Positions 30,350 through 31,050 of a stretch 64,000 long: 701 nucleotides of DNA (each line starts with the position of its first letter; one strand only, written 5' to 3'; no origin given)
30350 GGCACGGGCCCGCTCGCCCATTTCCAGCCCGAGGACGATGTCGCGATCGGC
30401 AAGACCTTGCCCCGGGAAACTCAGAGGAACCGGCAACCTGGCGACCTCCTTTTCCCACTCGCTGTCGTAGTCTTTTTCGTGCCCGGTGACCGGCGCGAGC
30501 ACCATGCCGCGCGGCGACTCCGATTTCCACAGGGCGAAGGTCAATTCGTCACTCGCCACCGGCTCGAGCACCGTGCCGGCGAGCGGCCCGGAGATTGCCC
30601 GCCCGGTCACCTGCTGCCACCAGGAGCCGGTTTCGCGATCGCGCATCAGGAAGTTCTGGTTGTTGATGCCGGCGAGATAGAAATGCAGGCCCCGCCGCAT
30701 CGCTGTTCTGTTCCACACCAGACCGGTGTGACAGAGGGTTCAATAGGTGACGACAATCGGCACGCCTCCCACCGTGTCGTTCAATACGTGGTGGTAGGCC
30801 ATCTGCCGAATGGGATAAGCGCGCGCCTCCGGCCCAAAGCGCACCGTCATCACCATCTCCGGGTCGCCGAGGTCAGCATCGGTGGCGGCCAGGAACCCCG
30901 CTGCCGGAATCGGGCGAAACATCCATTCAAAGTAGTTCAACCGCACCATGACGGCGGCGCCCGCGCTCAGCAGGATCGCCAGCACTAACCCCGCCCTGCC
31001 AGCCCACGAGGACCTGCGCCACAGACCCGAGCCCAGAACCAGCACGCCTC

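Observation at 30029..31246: DUF3179 membrane protein with an in-frame TGA on the first Cys of its CxxC motif: candidate new selenoprotein (UxxC)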

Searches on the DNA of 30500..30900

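Call 20: search_rna_families(source=window, start=30500, end=30900, threshold=evalue, max_evalue=10)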
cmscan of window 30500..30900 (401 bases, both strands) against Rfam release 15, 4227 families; matches with E-value up to 10: 6.
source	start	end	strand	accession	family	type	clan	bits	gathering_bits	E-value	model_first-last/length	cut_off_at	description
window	30747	30823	+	RF00688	MIR394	Gene; miRNA;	-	14.6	60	4.3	1-109/109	no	MIR394 microRNA precursor family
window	30827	30890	-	RF00301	snoZ256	Gene; snRNA; snoRNA; CD-box;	-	14.5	50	3.2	1-94/94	no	Small nucleolar RNA Z256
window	30603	30646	+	RF02044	CDKN2B-AS_2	Gene; lncRNA;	-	14.2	50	1.4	1-46/46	no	CDKN2B antisense RNA 1 convserved region 2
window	30826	30883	-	RF01152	sR1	Gene; snRNA; snoRNA; CD-box;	-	12.2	45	0.91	1-57/57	no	Small nucleolar RNA sR1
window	30826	30883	-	RF01126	sR41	Gene; snRNA; snoRNA; CD-box;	-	10.3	54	5.6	1-53/53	no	Small nucleolar RNA sR41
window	30674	30712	+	RF01905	HOTAIR_2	Gene; lncRNA;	-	10.2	60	7.2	1-69/69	no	HOTAIR conserved region 2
